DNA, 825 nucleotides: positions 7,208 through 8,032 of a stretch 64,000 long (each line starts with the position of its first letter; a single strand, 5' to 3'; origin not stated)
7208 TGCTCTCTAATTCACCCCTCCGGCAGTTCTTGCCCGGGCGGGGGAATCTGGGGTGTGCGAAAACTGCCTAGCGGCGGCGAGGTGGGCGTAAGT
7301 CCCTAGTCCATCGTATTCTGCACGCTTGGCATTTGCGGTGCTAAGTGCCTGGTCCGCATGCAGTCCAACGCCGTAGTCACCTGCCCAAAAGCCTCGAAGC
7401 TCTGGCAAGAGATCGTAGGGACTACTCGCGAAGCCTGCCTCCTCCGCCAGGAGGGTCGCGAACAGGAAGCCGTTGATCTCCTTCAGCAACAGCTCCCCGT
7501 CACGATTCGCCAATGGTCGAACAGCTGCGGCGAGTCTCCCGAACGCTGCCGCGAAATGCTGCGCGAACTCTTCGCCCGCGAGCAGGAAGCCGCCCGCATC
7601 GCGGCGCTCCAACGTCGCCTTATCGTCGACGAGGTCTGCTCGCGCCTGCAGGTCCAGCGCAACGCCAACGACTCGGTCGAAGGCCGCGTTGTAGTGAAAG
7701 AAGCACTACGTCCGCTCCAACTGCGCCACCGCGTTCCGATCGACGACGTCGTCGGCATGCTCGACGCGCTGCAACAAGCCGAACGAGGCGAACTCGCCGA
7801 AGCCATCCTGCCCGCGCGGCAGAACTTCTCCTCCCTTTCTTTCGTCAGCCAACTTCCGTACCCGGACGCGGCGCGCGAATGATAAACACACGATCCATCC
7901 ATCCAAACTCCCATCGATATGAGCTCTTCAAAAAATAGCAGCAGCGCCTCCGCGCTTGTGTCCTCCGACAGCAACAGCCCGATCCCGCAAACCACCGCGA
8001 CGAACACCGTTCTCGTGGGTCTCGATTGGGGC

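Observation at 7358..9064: Orphan MamK-like actin-family ATPase with an uncharacterised upstream partner gene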

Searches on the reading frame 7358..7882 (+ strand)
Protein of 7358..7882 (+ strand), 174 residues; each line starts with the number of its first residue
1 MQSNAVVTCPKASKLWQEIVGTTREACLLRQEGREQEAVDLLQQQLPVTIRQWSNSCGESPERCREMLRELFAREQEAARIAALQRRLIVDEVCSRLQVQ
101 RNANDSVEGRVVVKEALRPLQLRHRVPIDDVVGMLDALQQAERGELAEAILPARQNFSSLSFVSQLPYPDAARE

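Call 3: search_protein_families(library=pfam, proteins=[window:7358-7882:+], max_evalue=0.1)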
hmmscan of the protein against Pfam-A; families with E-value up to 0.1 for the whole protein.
window:7358-7882:+ (174 aa): 0 families

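Call 4: search_protein_families(library=ncbifam, proteins=[window:7358-7882:+], max_evalue=0.1)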
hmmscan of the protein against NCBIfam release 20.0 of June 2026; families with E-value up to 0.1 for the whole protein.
window:7358-7882:+ (174 aa): 1 family
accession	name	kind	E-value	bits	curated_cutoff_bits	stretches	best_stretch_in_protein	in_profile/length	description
TIGR02983.1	SigE-fam_strep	subfamily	0.078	12.9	141.55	1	24-126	21-117/162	SigE family RNA polymerase sigma factor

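Call 12: find_homologous_proteins(query=window:7358-7882:+, max_evalue=0.001)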
Query window:7358-7882:+ (174 aa): 9 proteins with E <= 0.001 among 220 candidates.
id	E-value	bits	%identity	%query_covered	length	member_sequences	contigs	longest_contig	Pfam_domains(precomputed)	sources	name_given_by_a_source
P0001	1.1e-104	365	100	100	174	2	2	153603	-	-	-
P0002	1.5e-75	271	78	100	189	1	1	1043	-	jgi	jgi:hypothetical protein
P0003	2.1e-75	270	79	100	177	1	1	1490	-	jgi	jgi:hypothetical protein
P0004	1.4e-59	219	65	95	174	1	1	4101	-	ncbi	-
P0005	9.6e-58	213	66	94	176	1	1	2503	-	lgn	-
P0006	1.2e-56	209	67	94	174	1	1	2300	-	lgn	-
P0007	3.4e-55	205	62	94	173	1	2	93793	-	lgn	-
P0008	1.1e-45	174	57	89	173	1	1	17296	-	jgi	jgi:hypothetical protein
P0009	1.3e-42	164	61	86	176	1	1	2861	-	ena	-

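Call 26: find_homologous_proteins(query=A3, max_evalue=0.001)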
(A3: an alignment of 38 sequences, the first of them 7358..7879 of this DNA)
Query A3 (38 sequences) (174 aa, profile of the alignment): 69 proteins with E <= 0.001 among 8000 candidates.
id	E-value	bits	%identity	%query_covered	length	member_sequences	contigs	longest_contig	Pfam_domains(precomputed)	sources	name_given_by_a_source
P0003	3.9e-56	207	79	100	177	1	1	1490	-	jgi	jgi:hypothetical protein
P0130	5.0e-56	207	46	83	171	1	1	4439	-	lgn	-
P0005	1.2e-55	206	66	94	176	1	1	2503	-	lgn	-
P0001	1.9e-55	205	100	100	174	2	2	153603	-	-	-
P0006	3.8e-55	204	67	94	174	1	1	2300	-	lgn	-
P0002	5.9e-55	204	78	100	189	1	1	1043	-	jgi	jgi:hypothetical protein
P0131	6.6e-55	203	43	89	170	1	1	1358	-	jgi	jgi:hypothetical protein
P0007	7.0e-55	203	62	94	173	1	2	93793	-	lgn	-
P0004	1.0e-54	203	65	95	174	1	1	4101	-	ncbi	-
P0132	1.0e-54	203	50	81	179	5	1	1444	-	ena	-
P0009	1.2e-54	203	61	86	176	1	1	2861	-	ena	-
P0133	2.0e-54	202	45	81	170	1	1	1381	-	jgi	jgi:hypothetical protein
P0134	3.5e-54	201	46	91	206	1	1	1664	-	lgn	-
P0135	5.5e-54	200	39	89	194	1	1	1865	-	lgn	-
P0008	9.2e-54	200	57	89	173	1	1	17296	-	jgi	jgi:hypothetical protein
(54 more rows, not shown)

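Call 37: predict_structure(alignment_id=A4)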
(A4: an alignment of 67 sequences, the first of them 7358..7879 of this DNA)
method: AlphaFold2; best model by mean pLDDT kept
length: 174 residues; sequences in the alignment: 67
mean_pLDDT: 78.3   pTM: 0.52
mean pLDDT of the five models: 78.3, 78.1, 77.1, 76.3, 73.3
residues with pLDDT >= 90: 85; 70-90: 30; 50-70: 26; < 50: 33
segments of 3 or more residues with pLDDT < 50: 1-3, 108-116, 154-168, 170-174
pLDDT, mean of each block of 10 residues (from residue 1): 59 96 97 97 97 96 97 97 96 88 56 49 80 83 66 48 44 42
secondary structure, 60 per line:
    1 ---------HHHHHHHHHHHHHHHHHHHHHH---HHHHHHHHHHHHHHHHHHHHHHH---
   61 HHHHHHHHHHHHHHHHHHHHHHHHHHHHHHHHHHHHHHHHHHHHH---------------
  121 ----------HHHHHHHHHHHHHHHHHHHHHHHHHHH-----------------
elements in order: H10-31 H35-57 H61-105 H131-157

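Call 38: search_protein_representatives(alignment_id=A4)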
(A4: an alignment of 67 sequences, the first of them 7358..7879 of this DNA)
Query: 67 sequences, 162 profile positions. Proteins with E-value up to 0.001 (for the whole library): 213; up to 1e-10: 93; up to 1e-30: 20. The best 150 are listed.
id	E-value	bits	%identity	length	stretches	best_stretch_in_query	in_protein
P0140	1.8e-57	210.0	-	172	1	5-160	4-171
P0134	3.4e-56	205.8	-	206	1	5-161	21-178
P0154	8.6e-55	201.2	-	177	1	3-160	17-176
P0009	1.3e-53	197.4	-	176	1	5-159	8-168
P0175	6.2e-53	195.2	-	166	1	3-160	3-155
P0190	4.0e-51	189.3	-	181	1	10-157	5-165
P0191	8.0e-48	178.6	-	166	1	6-161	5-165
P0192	1.2e-46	174.7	-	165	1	4-159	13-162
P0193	1.2e-44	168.3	-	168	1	7-160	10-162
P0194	6.5e-43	162.6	-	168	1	7-156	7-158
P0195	8.4e-43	162.2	-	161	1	11-157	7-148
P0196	3.4e-41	157.0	-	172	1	5-156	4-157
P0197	5.3e-40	153.1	-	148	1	28-156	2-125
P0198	1.1e-37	145.6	-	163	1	9-152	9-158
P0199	8.4e-37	142.7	-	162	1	10-143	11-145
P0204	1.9e-32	128.6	-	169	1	6-157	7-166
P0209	5.9e-26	107.5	-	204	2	6-101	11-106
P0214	7.7e-22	94.1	-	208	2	7-102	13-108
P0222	2.4e-18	82.8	-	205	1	10-157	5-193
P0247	1.4e-14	70.5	-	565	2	14-130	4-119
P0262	1.5e-11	60.7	-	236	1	15-105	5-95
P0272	6.5e-11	58.6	-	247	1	9-147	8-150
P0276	1.2e-10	57.7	-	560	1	14-108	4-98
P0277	1.4e-10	57.5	-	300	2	7-104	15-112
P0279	1.5e-10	57.4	-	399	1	17-97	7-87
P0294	3.1e-09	53.1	-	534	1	17-99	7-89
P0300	1.1e-08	51.3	-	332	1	16-97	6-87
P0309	6.6e-08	48.8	-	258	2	15-108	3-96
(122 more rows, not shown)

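Call 41: fold_search(model_id=the predicted structure, library=pdb)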
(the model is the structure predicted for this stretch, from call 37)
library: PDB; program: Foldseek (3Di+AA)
matches with E <= 10: 66; with E <= 0.001: 0
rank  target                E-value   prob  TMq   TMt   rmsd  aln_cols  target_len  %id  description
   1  8uc6_C                8.5e-01  0.66  0.28  0.33   9.8        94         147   23  Calpain-7:IST1 Complex (released 2023-10-25)
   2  7zcg_A                1.1e+00  0.15  0.21  0.22  27.1       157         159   11  CHMP2A-CHMP3 heterodimer (430 Angstrom diameter) (released 2023-01-18)
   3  8uc6_B                1.2e+00  0.51  0.28  0.32  11.0       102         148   22  Calpain-7:IST1 Complex (released 2023-10-25)
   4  3a7m_B                1.8e+00  0.25  0.29  0.41  11.2       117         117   18  Structure of FliT, the flagellar type III chaperone for FliD (released 2010-04-28)
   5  9jsd                  2.0e+00  0.25  0.25  0.33  22.1       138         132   17  Cryo-EM structure of Snf7 linker extension (released 2025-10-08)
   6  1j5w_A                2.5e+00  0.57  0.30  0.20   5.6        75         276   16  Crystal structure of Glycyl-tRNA synthetase alpha chain (TM0216) from Thermotoga maritima at 1.95 A resolution (released 2002-07-17)
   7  5fd9                  2.6e+00  0.20  0.25  0.35  24.4       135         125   17  X-ray Crystal Structure of ESCRT-III Snf7 core domain (conformation B) (released 2015-12-30)
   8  3plt_A                2.6e+00  0.13  0.26  0.22  20.5       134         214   13  Crystal structure of Lsp1 from Saccharomyces cerevisiae (released 2011-06-22)
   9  9eom                  2.6e+00  0.11  0.23  0.19  35.5       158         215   17  250A Vipp1 dL10Ala helical tubes in the presence of EPL (released 2024-10-16)
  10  3h3m_A                3.0e+00  0.44  0.30  0.55   7.2        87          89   15  Crystal structure of flagellar protein FliT from Bordetella bronchiseptica (released 2009-04-28)
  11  9m05_A                3.4e+00  0.09  0.19  0.18  13.2       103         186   16  Cryo-EM structure of dVGAC complexed with iodide (released 2025-10-29)
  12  9dbu                  3.6e+00  0.12  0.20  0.32  14.2        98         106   12  Apo Structure of Computationally Designed Homotetramer PW1 (released 2025-08-27)
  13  9ijj_d                3.6e+00  0.04  0.18  0.07  27.0       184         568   15  In situ structure of the central apparatus in mouse sperm axoneme. (released 2025-06-04)
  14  1j5w_B                3.8e+00  0.44  0.31  0.20   5.4        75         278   16  Crystal structure of Glycyl-tRNA synthetase alpha chain (TM0216) from Thermotoga maritima at 1.95 A resolution (released 2002-07-17)
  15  9dtd_A                4.0e+00  0.21  0.24  0.57   3.8        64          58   20  Crystal Structure of C2-01018 (released 2025-04-23)
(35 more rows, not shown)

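Call 43: list_cluster_members(proteins=[P0190, P0199, P0204, P0209, P0214, P0222, P0247, P0276, P0294, P0277])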
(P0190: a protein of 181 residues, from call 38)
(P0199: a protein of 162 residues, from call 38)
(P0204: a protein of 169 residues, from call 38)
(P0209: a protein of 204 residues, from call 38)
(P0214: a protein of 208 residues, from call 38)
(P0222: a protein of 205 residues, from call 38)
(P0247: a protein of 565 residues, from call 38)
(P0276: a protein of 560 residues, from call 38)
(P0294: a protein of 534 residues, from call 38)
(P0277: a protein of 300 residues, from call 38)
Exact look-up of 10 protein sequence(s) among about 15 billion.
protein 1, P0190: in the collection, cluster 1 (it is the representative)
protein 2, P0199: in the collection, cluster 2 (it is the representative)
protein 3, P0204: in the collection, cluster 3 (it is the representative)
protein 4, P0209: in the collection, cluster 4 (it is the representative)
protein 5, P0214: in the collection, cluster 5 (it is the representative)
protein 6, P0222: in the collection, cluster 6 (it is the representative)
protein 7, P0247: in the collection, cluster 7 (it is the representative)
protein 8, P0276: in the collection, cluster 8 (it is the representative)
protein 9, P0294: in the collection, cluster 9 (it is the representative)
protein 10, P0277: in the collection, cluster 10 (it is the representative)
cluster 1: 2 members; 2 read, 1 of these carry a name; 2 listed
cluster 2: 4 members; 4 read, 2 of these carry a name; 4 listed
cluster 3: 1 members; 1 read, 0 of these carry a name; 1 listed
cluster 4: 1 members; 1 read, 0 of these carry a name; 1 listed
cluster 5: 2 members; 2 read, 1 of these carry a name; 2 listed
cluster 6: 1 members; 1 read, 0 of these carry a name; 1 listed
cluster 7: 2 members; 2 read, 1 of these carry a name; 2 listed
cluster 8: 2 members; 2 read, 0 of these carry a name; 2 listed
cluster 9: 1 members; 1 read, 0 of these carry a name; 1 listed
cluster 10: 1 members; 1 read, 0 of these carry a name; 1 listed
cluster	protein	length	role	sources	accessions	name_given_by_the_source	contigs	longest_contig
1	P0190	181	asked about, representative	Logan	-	-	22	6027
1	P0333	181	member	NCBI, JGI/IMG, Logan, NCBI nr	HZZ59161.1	MAG TPA: hypothetical protein VFE31_15125 [Opitutaceae bacterium] | hypothetical protein | hypothetical protein [Opitutaceae bacterium]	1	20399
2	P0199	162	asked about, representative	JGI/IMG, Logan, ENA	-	hypothetical protein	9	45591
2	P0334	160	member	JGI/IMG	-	hypothetical protein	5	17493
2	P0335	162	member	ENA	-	-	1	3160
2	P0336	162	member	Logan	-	-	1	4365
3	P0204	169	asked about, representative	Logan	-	-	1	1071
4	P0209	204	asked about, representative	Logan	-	-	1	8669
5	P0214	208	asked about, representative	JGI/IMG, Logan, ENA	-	-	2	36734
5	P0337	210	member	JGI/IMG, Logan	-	hypothetical protein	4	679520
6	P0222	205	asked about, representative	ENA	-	-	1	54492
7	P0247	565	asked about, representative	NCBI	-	-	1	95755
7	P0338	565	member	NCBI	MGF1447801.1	MAG: hypothetical protein ACFB20_00135 [Opitutales bacterium]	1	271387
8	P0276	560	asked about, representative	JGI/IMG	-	-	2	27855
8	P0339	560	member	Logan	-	-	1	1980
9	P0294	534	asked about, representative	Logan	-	-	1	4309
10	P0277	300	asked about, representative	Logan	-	-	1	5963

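Call 49: search_solved_structures(query=A4, max_evalue=10)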
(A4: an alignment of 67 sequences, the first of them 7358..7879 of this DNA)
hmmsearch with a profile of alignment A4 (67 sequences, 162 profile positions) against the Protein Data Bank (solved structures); distinct sequences matched with E-value up to 10: 3.
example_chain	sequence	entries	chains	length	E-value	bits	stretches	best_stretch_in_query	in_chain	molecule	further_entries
5fzq_A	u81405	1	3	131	0.37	13.8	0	24-81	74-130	DESIGNED TPR PROTEIN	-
5dn6_H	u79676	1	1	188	0.93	12.5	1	70-143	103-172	ATP synthase subunit delta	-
25vf_5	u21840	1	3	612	1.1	12.3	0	121-152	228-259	Lambda phage tail tape-measure protein (Tape_meas_lam_C)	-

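Call 50: search_protein_families(library=pfam, alignment_id=A4, max_evalue=0.1)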
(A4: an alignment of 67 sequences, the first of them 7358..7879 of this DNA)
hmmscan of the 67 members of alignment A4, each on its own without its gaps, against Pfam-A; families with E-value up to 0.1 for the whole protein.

A. member 1, window:7358-7879:+ (174 aa): 0 families

B. families by the number of members that match (of 67 scanned): 10 families
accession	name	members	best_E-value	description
PF12462.13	Helicase_IV_N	4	0.026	DNA helicase IV / RNA helicase N terminal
PF05823.17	Gp-FAR-1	2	0.00052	Nematode fatty acid retinoid binding protein (Gp-FAR-1)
PF25678.1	DUF7946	2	0.0046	Domain of unknown function (DUF7946)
PF20904.2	ExsD_M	2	0.037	Antiactivator protein ExsD helical hairpin domain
PF23158.1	DUF7056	2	0.068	Domain of unknown function (DUF7056)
PF22309.2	HK-GC-Chemotax_sensor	1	0.011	HK/GC/Chemotaxis protein-like, sensor domain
PF15855.10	DUF4726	1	0.016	Domain of unknown function (DUF4726)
PF11275.13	DUF3077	1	0.034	Protein of unknown function (DUF3077)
PF03710.21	GlnE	1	0.038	Glutamate-ammonia ligase adenylyltransferase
PF15141.11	UQCC3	1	0.052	Ubiquinol-cytochrome-c reductase complex assembly factor 3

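Call 82: search_protein_families(library=padloc, proteins=[window:7358-7879:+], max_evalue=0.01)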
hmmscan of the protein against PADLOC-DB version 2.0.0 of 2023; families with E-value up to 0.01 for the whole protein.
window:7358-7879:+ (174 aa): 0 families

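Call 83: search_protein_families(library=phrogs, proteins=[window:7358-7879:+], max_evalue=0.01)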
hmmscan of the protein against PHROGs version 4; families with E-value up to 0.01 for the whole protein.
window:7358-7879:+ (174 aa): 0 families

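Call 85: find_encoding_contigs(protein=P0247, flank=5000, max_places=2)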
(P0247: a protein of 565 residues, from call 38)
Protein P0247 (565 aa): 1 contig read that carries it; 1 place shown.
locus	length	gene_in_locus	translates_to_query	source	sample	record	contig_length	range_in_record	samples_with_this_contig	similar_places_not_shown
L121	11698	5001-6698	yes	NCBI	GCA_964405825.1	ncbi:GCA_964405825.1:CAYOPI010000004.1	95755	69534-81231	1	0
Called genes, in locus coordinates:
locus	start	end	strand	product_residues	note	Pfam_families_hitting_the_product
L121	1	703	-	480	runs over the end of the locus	-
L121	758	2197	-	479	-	-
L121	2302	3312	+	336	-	PF20434:BD-FAE, PF07859:Abhydrolase_3, PF00326:Peptidase_S9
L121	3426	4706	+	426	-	PF04230:PS_pyruv_trans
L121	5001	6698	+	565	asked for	PF20302:HisK-N-like (faint), PF04513:Baculo_PEP_C (faint), PF01442:Apolipoprotein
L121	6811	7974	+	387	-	PF00022:Actin, PF25229:Salactin (faint), PF14450:FtsA (faint), PF06723:MreB_Mbl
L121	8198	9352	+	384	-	PF13784:Fic_N, PF02661:Fic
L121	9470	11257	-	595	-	PF17164:DUF5122 (faint)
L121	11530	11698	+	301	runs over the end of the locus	-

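Call 86: find_encoding_contigs(protein=P0214, flank=4000, max_places=1)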
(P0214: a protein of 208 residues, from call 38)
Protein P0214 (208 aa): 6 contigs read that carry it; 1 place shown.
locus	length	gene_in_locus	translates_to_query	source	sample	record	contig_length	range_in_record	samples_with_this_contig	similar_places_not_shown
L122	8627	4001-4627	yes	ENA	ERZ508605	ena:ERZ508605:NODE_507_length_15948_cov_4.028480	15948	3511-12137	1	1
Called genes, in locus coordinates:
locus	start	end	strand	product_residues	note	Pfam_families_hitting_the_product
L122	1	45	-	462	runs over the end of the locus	PF01336:tRNA_anti-codon, PF00152:tRNA-synt_2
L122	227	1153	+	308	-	PF00669:Flagellin_N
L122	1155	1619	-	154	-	PF00588:SpoU_methylase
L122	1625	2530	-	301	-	PF00288:GHMP_kinases_N, PF08544:GHMP_kinases_C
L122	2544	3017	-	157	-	PF01668:SmpB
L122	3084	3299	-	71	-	PF01192:RNA_pol_Rpb6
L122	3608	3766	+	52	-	-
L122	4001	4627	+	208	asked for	-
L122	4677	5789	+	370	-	PF00012:HSP70 (faint), PF06723:MreB_Mbl, PF00022:Actin (faint)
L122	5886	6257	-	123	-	PF00873:ACR_tran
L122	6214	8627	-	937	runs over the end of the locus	PF00873:ACR_tran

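Call 87: find_encoding_contigs(protein=P0222, flank=4000, max_places=1)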
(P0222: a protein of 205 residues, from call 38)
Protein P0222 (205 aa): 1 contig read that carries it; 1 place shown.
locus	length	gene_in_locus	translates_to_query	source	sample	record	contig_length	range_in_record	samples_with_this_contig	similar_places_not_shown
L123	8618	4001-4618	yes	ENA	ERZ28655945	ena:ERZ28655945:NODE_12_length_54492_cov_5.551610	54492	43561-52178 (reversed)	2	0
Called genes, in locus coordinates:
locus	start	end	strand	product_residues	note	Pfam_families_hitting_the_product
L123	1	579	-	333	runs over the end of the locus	PF21687:T2SSK_1st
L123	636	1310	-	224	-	-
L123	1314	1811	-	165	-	-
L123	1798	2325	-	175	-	-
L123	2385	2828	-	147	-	PF07963:N_methyl (weak), PF08334:T2SSG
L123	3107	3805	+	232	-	PF04337:DUF480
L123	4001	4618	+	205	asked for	-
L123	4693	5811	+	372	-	PF06723:MreB_Mbl, PF25229:Salactin (weak), PF00022:Actin (faint)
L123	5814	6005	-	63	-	-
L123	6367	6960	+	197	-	PF00072:Response_reg, PF00196:GerE, PF04545:Sigma70_r4 (weak), PF08281:Sigma70_r4_2, PF13384:HTH_23 (weak)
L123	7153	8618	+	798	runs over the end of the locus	PF00989:PAS (faint), PF08447:PAS_3 (faint), PF13188:PAS_8 (faint), PF08448:PAS_4, PF13426:PAS_9, PF00512:HisKA, PF02518:HATPase_c, PF00072:Response_reg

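Call 88: find_encoding_contigs(protein=P0277, flank=4000, max_places=1)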
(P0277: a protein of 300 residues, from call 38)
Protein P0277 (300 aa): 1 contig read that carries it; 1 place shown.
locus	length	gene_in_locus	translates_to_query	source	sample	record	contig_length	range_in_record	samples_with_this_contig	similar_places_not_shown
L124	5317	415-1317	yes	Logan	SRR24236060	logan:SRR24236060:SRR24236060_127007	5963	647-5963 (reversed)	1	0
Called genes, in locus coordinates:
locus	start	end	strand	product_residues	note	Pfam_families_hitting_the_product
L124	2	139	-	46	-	?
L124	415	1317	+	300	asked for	-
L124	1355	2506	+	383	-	PF00012:HSP70 (faint), PF06723:MreB_Mbl, PF00022:Actin (faint)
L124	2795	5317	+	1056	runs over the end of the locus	?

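Call 89: find_encoding_contigs(protein=P0294, flank=4000, max_places=1)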
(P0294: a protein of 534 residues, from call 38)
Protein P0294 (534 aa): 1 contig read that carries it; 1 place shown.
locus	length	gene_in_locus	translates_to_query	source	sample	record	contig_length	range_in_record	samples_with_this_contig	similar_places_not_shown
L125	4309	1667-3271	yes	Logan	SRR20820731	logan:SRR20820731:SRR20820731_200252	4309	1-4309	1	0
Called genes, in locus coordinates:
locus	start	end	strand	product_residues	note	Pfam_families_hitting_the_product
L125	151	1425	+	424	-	PF00171:Aldedh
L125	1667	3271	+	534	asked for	-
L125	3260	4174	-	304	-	PF02739:5_3_exonuc_N, PF01367:5_3_exonuc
